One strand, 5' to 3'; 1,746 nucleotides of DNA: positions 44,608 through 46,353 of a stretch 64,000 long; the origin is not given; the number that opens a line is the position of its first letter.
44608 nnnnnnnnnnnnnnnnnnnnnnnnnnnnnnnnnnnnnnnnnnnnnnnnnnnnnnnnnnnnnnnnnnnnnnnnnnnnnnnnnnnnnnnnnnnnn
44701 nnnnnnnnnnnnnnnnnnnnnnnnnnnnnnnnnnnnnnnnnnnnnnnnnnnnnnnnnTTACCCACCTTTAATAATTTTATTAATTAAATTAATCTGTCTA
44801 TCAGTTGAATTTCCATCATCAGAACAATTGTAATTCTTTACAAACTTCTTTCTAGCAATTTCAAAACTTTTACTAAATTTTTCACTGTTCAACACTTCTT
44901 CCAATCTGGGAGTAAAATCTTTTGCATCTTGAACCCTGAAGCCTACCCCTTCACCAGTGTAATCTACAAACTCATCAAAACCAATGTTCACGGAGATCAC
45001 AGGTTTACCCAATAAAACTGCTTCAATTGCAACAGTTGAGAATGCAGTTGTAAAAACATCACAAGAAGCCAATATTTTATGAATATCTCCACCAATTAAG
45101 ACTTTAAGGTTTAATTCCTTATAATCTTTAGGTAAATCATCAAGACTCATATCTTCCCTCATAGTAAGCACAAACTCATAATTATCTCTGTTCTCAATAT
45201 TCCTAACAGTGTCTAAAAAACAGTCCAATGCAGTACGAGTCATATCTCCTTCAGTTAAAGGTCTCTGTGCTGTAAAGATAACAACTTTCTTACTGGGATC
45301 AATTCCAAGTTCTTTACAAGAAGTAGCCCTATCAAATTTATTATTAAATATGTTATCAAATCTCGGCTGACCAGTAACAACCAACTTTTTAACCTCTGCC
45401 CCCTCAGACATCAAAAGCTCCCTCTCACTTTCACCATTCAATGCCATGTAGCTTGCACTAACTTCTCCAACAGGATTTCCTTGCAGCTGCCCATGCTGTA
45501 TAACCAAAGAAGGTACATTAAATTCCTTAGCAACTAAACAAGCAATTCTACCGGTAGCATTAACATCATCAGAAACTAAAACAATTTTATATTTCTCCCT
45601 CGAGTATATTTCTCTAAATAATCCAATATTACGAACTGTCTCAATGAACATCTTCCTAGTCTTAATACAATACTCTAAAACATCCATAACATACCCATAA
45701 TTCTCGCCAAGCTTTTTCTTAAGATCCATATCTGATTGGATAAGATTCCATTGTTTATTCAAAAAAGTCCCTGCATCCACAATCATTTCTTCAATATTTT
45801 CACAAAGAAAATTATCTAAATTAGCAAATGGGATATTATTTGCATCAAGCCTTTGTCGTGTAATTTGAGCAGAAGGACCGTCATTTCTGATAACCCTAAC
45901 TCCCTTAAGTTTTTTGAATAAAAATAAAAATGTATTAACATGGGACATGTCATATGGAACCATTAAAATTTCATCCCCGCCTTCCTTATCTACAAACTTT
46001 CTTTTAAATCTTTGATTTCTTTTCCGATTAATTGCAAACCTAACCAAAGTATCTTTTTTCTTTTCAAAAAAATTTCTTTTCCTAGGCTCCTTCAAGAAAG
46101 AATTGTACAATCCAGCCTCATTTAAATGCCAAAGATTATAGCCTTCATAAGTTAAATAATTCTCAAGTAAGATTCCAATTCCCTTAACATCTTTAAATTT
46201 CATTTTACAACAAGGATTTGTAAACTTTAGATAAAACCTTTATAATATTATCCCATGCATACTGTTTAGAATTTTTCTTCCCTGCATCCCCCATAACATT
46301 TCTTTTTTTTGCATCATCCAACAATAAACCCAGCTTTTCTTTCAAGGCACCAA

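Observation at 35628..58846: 23-kb protein-glycosylation island: AglB + AglH-like GPT + flippase + ≥6 GTs + 5 methyltransferases + complete sialic-acid-like (NeuABC) pathway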

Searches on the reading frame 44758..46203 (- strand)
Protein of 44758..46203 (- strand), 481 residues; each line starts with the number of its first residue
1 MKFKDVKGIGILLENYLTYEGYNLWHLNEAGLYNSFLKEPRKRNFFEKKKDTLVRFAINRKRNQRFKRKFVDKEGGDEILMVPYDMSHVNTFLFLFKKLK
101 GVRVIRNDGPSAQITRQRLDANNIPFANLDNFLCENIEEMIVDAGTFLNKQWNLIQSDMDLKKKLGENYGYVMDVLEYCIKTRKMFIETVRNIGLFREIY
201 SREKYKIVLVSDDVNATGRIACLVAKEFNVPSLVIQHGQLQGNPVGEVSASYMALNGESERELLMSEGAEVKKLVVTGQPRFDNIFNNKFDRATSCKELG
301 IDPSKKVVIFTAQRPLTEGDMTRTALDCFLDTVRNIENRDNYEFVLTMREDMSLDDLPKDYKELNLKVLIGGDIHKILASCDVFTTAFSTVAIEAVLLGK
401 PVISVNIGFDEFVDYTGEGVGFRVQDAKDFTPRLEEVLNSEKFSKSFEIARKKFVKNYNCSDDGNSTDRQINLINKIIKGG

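Call 4: search_protein_families(library=pfam, proteins=[window:44758-46203:-], max_evalue=0.001)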
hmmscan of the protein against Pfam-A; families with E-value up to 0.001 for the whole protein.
window:44758-46203:- (481 aa): 4 families
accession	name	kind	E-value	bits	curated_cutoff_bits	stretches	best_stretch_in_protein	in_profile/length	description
PF04464.20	Glyphos_transf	-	8.6e-12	45.1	22.1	1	272-474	158-365/367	CDP-Glycerol:Poly(glycerophosphate) glycerophosphotransferase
PF02350.25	Epimerase_2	-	2.9e-09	36.7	30.6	1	190-405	53-284/347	UDP-N-acetylglucosamine 2-epimerase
PF13692.12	Glyco_trans_1_4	-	4.2e-07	30.7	27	1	320-439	9-141/142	Glycosyl transferases group 1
PF00534.26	Glycos_transf_1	-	2.6e-05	24.3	26.4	1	373-452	85-170/172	Glycosyl transferases group 1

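Call 6: search_protein_families(library=ncbifam, proteins=[window:44758-46203:-], max_evalue=0.01)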
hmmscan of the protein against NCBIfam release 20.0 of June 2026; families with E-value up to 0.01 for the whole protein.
window:44758-46203:- (481 aa): 9 families
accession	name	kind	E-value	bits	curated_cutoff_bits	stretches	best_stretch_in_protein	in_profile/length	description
NF046086.1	BFO_1060_trans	domain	8e-16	58.1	200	1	371-479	255-365/365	BFO_1060 family glycosyltransferase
TIGR04396.2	surf_polysacc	subfamily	1.2e-10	41.2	125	1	364-479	247-364/427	surface carbohydrate biosynthesis protein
TIGR00215.1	lpxB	equivalog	1.5e-05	24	190.25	1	278-403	165-291/382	lipid-A-disaccharide synthase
NF053787.1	GlcN_PG_synth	equivalog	0.0003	19.7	480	1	286-459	178-344/361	N-acetylglucosaminyl phosphatidylglycerol synthase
NF050056.1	ProtGlycPglH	equivalog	0.0013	17.9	600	1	329-476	197-352/354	GalNAc-alpha-(1->4)-GalNAc-alpha-(1->3)-diNAcBac-PP-undecaprenol alpha-1,4-N-acetyl-D-galactosaminyltransferase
TIGR03999.1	thiol_BshA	equivalog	0.004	16.1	273.7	1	373-459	265-358/375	N-acetyl-alpha-D-glucosaminyl L-malate synthase BshA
TIGR04326.1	O_ant_LIC13510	subfamily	0.0043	15.5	250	1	255-405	401-544/602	TIGR04326 family surface carbohydrate biosynthesis protein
NF010134.0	PRK13608.1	equivalog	0.0048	16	557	1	224-394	120-287/391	diglucosyl diacylglycerol synthase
TIGR03449.1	mycothiol_MshA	equivalog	0.0051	15.8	462.5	0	384-459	312-388/406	D-inositol-3-phosphate glycosyltransferase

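Call 48: search_solved_structures(query=window:44758-46203:-, max_evalue=1)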
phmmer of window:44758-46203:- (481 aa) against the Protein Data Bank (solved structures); distinct sequences matched with E-value up to 1: 3.
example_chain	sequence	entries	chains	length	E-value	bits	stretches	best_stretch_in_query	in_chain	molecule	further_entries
8qoy_A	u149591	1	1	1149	0.0019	20.5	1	273-472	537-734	TagF-like capsule polymerase Cps3D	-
5d00_A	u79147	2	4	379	0.19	13.9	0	386-457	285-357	N-acetyl-alpha-D-glucosaminyl L-malate synthase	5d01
5tse_A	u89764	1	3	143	0.79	11.9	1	12-127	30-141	LPS-assembly lipoprotein LptE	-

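Call 53: find_homologous_proteins(query=window:44758-46200:-, max_evalue=0.00001)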
Query window:44758-46200:- (480 aa): 23 proteins with E <= 0.00001 among 8000 candidates.
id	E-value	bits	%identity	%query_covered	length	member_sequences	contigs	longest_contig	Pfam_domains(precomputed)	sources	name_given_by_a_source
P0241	1.3e-273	926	87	99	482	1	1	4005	PF02350.26,PF04464.21,PF13692.13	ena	-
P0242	7.2e-145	502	50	100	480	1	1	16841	PF04464.21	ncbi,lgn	-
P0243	7.1e-135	469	46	99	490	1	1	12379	PF00534.27,PF02350.26,PF04464.21,PF13692.13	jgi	-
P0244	3.2e-112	394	41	99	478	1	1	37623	PF02350.26,PF04464.21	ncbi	ncbi:MAG: CDP-glycerol glycerophosphotransferase family protein [Patescibacteria group bacterium]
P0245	3.8e-112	394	42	100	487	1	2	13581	PF02350.26,PF04464.21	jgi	-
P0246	1.8e-109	385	40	99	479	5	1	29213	PF04464.21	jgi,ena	-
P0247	2.1e-108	381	38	99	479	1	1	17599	PF04464.21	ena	-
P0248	8.0e-40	155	27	84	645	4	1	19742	PF00534.27,PF05159.21,PF02350.26,PF04464.21,PF13692.13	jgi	-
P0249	1.9e-20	92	26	61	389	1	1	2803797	PF00534.27,PF20471.5,PF02350.26,PF04464.21,PF02684.22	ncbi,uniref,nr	ncbi:UDP-N-acetylglucosamine 2-epimerase [Methanobacterium ferruginis]|uniref:UDP-N-acetylglucosamin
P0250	8.8e-20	89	27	58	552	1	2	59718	PF00534.27,PF02350.26,PF04464.21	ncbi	-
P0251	2.5e-18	84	27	61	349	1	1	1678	PF05159.21,PF02350.26,PF04464.21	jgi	-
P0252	4.5e-18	84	23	79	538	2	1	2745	PF02350.26,PF04464.21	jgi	-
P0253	1.4e-17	82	27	75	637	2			PF02350.26,PF04464.21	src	-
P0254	1.5e-17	82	25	74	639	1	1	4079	PF02350.26,PF04464.21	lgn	-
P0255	1.8e-17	82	24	74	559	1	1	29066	PF00534.27,PF04007.18,PF02350.26,PF04464.21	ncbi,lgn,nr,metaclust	ncbi:hypothetical protein BEH94_06720 [Candidatus Altiarchaeales archaeon WOR_SM1_SCG]|nr:hypothetic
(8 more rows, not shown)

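Call 62: predict_structure(alignment_id=A2)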
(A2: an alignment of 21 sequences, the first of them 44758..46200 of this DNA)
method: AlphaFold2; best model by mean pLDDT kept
length: 480 residues; sequences in the alignment: 21
mean_pLDDT: 89.7   pTM: 0.86
mean pLDDT of the five models: 89.7, 89.0, 88.6, 87.7, 86.4
residues with pLDDT >= 90: 309; 70-90: 148; 50-70: 22; < 50: 1
segments of 3 or more residues with pLDDT < 50: none
pLDDT, mean of each block of 10 residues (from residue 1): 87 95 94 84 87 84 68 74 91 90 86 90 90 94 97 97 93 94 94 96 93 92 97 85 81 94 91 93 80 94 96 73 92 91 93 87 90 92 90 92 86 81 93 95 94 91 93 90
secondary structure, 60 per line:
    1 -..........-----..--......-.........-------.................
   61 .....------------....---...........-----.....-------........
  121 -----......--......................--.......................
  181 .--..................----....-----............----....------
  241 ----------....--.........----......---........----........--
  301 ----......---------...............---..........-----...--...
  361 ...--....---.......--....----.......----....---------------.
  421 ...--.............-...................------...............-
elements in order: H2-11 H23-26 H28-36 H44-65 E78-81 H85-95 E101-105 H113-120 H128-131 H134-155 H158-181 H184-201 E206-209 H215-226 E231-234 E251-254 H257-265 E273-275 H279-286 H291-298 E305-310 H320-334 E341-347 H358-363 E366-369 H373-379 E382-385 H390-396 E401-404 E420-423 H426-438 H440-458 H465-479

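Call 64: fold_search(model_id=the predicted structure, library=pdb)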
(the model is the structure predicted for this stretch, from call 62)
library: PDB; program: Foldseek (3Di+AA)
matches with E <= 10: 1572; with E <= 0.001: 263
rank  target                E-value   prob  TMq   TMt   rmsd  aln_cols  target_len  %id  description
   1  3dzc_A                1.3e-13  1.00  0.51  0.64   6.4       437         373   14  2.35 Angstrom resolution structure of WecB (VC0917), a UDP-N-acetylglucosamine 2-epimerase from Vibrio cholerae. (released 2008-08-12)
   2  3beo_A                4.4e-13  1.00  0.47  0.58   8.2       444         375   16  A Structural Basis for the allosteric regulation of non-hydrolyzing UDP-GlcNAc 2-epimerases (released 2008-02-19)
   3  1f6d_D                2.4e-12  1.00  0.52  0.64   6.5       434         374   15  THE STRUCTURE OF UDP-N-ACETYLGLUCOSAMINE 2-EPIMERASE FROM E. COLI. (released 2000-12-13)
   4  1f6d_B                2.6e-12  1.00  0.49  0.61   7.0       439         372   14  THE STRUCTURE OF UDP-N-ACETYLGLUCOSAMINE 2-EPIMERASE FROM E. COLI. (released 2000-12-13)
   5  3ot5_C                3.6e-12  1.00  0.50  0.62   6.5       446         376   16  2.2 Angstrom Resolution Crystal Structure of putative UDP-N-acetylglucosamine 2-epimerase from Listeria monocytogenes (released 2010-09-22)
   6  6vlb_B                7.9e-12  1.00  0.51  0.63   6.1       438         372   15  Crystal structure of ligand-free UDP-GlcNAc 2-epimerase from Neisseria meningitidis (released 2020-11-11)
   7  1f6d_A                8.3e-12  1.00  0.51  0.63   6.7       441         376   14  THE STRUCTURE OF UDP-N-ACETYLGLUCOSAMINE 2-EPIMERASE FROM E. COLI. (released 2000-12-13)
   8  3ot5_D                1.3e-11  1.00  0.49  0.61   6.7       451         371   14  2.2 Angstrom Resolution Crystal Structure of putative UDP-N-acetylglucosamine 2-epimerase from Listeria monocytogenes (released 2010-09-22)
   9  3c4q_B                2.3e-11  1.00  0.46  0.54   7.8       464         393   15  Structure of the retaining glycosyltransferase MshA : The first step in mycothiol biosynthesis. Organism : Corynebacte (released 2008-04-01)
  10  6vlc_B                2.6e-11  1.00  0.52  0.65   5.7       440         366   15  Crystal structure of UDP-GlcNAc 2-epimerase from Neisseria meningitidis bound to UDP-GlcNAc (released 2020-11-11)
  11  3l7k_D                2.6e-11  1.00  0.47  0.55   8.6       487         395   12  Structure of the Wall Teichoic Acid Polymerase TagF, H444N + CDPG (15 minute soak) (released 2010-04-28)
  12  1f6d_C                2.8e-11  1.00  0.49  0.62   6.6       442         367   14  THE STRUCTURE OF UDP-N-ACETYLGLUCOSAMINE 2-EPIMERASE FROM E. COLI. (released 2000-12-13)
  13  4fkz_A                3.4e-11  1.00  0.47  0.57   7.1       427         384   16  Crystal structure of Bacillus subtilis UDP-GlcNAc 2-epimerase in complex with UDP-GlcNAc and UDP (released 2013-05-08)
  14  3ot5_B                3.4e-11  1.00  0.49  0.60   7.0       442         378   15  2.2 Angstrom Resolution Crystal Structure of putative UDP-N-acetylglucosamine 2-epimerase from Listeria monocytogenes (released 2010-09-22)
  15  5enz_B                3.8e-11  1.00  0.50  0.62   7.2       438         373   14  S. aureus MnaA-UDP co-structure (released 2016-04-27)
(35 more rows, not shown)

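Call 67: find_encoding_contigs(protein=P0242, flank=8000, max_places=1)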
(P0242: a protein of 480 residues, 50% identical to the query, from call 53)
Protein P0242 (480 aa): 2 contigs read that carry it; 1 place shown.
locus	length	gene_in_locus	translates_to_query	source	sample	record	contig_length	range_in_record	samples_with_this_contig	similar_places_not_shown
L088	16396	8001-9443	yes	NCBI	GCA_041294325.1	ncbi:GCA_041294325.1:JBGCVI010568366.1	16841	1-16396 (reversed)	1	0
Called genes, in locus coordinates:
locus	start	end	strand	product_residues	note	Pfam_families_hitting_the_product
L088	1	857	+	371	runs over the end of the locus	PF00534:Glycos_transf_1, PF13692:Glyco_trans_1_4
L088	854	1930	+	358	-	PF02388:FemAB (faint), PF13480:Acetyltransf_6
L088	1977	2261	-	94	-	-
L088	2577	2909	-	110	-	-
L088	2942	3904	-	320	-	PF00535:Glycos_transf_2, PF10111:Glyco_tranf_2_2, PF13506:Glyco_transf_21, PF13641:Glyco_tranf_2_3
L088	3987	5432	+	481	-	PF02310:B12-binding, PF04055:Radical_SAM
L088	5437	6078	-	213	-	PF08241:Methyltransf_11 (weak)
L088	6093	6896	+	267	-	PF01522:Polysacc_deac_1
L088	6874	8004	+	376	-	PF08323:Glyco_transf_5 (faint), PF20706:GT4-conflict (faint), PF13439:Glyco_transf_4, PF13579:Glyco_trans_4_4, PF00534:Glycos_transf_1, PF13692:Glyco_trans_1_4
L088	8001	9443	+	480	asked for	PF04464:Glyphos_transf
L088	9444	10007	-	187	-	PF13489:Methyltransf_23 (weak), PF08241:Methyltransf_11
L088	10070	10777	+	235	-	PF02348:CTP_transf_3, PF12804:NTP_transf_3 (faint)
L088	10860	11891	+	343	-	PF03102:NeuB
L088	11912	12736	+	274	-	PF00702:Hydrolase (faint), PF08282:Hydrolase_3, PF05116:S6PP (weak)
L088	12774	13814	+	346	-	PF20706:GT4-conflict (weak), PF00534:Glycos_transf_1, PF13692:Glyco_trans_1_4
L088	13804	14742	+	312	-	PF00535:Glycos_transf_2, PF10111:Glyco_tranf_2_2, PF13506:Glyco_transf_21 (faint), PF13641:Glyco_tranf_2_3, PF13632:Glyco_trans_2_3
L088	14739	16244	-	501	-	PF01943:Polysacc_synt, PF13440:Polysacc_synt_3, PF03023:MurJ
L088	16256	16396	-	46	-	?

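Call 68: find_encoding_contigs(protein=P0244, flank=8000, max_places=1)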
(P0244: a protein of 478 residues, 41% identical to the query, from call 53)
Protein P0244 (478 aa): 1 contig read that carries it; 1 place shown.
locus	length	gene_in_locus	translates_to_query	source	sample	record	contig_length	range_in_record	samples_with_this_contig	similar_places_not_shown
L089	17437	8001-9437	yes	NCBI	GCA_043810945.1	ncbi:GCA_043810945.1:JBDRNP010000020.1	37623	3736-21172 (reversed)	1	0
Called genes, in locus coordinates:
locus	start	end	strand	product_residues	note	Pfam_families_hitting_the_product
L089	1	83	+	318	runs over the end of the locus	PF00535:Glycos_transf_2, PF10111:Glyco_tranf_2_2, PF13506:Glyco_transf_21, PF13641:Glyco_tranf_2_3, PF13632:Glyco_trans_2_3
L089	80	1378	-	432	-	PF02310:B12-binding, PF04055:Radical_SAM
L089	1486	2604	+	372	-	PF00534:Glycos_transf_1, PF13692:Glyco_trans_1_4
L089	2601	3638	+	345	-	PF13480:Acetyltransf_6, PF02388:FemAB (weak)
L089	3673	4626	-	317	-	PF13489:Methyltransf_23, PF05219:DREV (weak), PF08241:Methyltransf_11, PF08242:Methyltransf_12, PF13649:Methyltransf_25 (weak), PF13847:Methyltransf_31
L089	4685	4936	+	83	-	-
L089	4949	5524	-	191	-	PF08241:Methyltransf_11 (weak)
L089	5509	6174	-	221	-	PF05148:Methyltransf_8 (weak), PF13489:Methyltransf_23, PF08241:Methyltransf_11 (weak)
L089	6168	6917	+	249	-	PF01522:Polysacc_deac_1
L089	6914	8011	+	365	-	PF13439:Glyco_transf_4, PF13579:Glyco_trans_4_4, PF00534:Glycos_transf_1, PF13692:Glyco_trans_1_4, PF13524:Glyco_trans_1_2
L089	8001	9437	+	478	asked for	PF04464:Glyphos_transf, PF02350:Epimerase_2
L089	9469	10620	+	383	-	-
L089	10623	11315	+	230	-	PF02348:CTP_transf_3, PF12804:NTP_transf_3 (weak)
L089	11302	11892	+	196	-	PF08282:Hydrolase_3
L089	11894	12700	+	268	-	-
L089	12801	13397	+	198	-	PF13489:Methyltransf_23, PF08241:Methyltransf_11, PF08242:Methyltransf_12, PF13649:Methyltransf_25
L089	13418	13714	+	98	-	PF04074:DUF386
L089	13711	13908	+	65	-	PF04074:DUF386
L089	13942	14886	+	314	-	PF03102:NeuB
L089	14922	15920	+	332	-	PF20706:GT4-conflict (weak), PF00534:Glycos_transf_1, PF13692:Glyco_trans_1_4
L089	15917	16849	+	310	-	PF00535:Glycos_transf_2, PF10111:Glyco_tranf_2_2, PF13506:Glyco_transf_21 (weak), PF13641:Glyco_tranf_2_3, PF13632:Glyco_trans_2_3 (weak)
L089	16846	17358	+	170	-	-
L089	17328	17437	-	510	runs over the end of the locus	PF01943:Polysacc_synt, PF13440:Polysacc_synt_3, PF03023:MurJ (weak)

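Call 69: find_encoding_contigs(protein=P0246, flank=8000, max_places=1)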
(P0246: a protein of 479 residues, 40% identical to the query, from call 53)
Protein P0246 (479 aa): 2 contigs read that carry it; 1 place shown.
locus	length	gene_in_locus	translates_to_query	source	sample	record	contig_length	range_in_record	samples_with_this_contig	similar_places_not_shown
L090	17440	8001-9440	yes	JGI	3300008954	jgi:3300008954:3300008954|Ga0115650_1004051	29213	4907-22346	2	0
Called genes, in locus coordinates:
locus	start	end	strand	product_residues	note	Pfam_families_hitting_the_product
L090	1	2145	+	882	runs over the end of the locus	PF02516:STT3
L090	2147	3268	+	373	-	PF02350:Epimerase_2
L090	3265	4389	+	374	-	PF00534:Glycos_transf_1, PF13692:Glyco_trans_1_4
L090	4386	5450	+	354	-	PF02388:FemAB (faint), PF13480:Acetyltransf_6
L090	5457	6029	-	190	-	-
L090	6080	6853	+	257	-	PF01522:Polysacc_deac_1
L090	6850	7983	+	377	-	PF08323:Glyco_transf_5 (faint), PF13439:Glyco_transf_4, PF13579:Glyco_trans_4_4, PF20706:GT4-conflict, PF00534:Glycos_transf_1, PF13692:Glyco_trans_1_4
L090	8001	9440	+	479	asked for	PF04464:Glyphos_transf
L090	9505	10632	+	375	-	-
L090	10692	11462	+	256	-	PF02348:CTP_transf_3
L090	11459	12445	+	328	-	PF03102:NeuB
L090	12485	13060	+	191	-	PF08282:Hydrolase_3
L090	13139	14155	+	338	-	PF03102:NeuB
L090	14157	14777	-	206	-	PF05148:Methyltransf_8 (weak), PF13489:Methyltransf_23 (weak), PF13847:Methyltransf_31 (weak), PF08241:Methyltransf_11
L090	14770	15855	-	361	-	-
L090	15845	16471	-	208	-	-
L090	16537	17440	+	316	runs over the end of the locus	PF00535:Glycos_transf_2, PF10111:Glyco_tranf_2_2, PF13506:Glyco_transf_21 (weak), PF13641:Glyco_tranf_2_3, PF13632:Glyco_trans_2_3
